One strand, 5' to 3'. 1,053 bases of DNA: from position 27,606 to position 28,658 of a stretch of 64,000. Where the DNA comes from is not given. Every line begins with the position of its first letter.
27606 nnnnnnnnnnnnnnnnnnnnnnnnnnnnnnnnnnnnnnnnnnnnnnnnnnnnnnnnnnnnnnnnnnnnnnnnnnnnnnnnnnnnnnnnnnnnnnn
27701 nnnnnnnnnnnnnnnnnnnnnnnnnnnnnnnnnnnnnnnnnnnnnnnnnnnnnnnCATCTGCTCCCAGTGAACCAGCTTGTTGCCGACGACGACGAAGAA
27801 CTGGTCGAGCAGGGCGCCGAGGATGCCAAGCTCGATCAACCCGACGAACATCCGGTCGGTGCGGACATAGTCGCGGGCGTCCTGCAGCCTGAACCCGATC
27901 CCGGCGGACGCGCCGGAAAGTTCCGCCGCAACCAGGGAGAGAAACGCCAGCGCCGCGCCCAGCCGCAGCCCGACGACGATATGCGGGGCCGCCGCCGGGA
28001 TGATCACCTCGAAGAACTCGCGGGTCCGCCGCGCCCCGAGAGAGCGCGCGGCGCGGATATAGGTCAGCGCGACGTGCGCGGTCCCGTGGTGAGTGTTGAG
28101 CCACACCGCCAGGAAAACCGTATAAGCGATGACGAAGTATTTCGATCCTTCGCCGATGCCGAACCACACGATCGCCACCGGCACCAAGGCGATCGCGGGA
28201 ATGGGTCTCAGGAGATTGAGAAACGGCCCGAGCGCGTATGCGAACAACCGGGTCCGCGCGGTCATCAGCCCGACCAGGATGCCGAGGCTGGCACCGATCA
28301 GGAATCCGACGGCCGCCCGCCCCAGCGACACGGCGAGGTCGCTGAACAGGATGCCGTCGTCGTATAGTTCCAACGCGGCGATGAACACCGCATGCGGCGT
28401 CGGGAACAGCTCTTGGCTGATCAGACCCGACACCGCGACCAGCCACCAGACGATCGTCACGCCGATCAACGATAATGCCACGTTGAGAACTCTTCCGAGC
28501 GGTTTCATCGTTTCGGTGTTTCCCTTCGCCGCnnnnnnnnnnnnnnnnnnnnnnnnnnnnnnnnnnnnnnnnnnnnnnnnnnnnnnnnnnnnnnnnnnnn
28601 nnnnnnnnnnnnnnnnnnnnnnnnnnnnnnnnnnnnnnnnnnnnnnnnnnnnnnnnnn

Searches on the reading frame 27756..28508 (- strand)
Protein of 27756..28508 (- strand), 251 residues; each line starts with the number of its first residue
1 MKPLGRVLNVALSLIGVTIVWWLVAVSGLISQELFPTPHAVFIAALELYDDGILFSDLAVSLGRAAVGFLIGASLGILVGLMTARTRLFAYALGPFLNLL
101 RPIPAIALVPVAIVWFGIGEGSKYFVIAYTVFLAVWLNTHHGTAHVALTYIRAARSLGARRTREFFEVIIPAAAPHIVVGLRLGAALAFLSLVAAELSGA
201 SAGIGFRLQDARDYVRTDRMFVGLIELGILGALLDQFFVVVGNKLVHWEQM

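Call 26: search_protein_families(library=pfam, proteins=[window:27756-28508:-], max_evalue=0.001)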
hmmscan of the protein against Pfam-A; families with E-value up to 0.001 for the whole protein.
window:27756-28508:- (251 aa): 1 family
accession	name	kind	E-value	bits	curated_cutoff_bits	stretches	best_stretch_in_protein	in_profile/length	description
PF00528.27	BPD_transp_1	-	4.8e-17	62.7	26.4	1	76-242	1-179/184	Binding-protein-dependent transport system inner membrane component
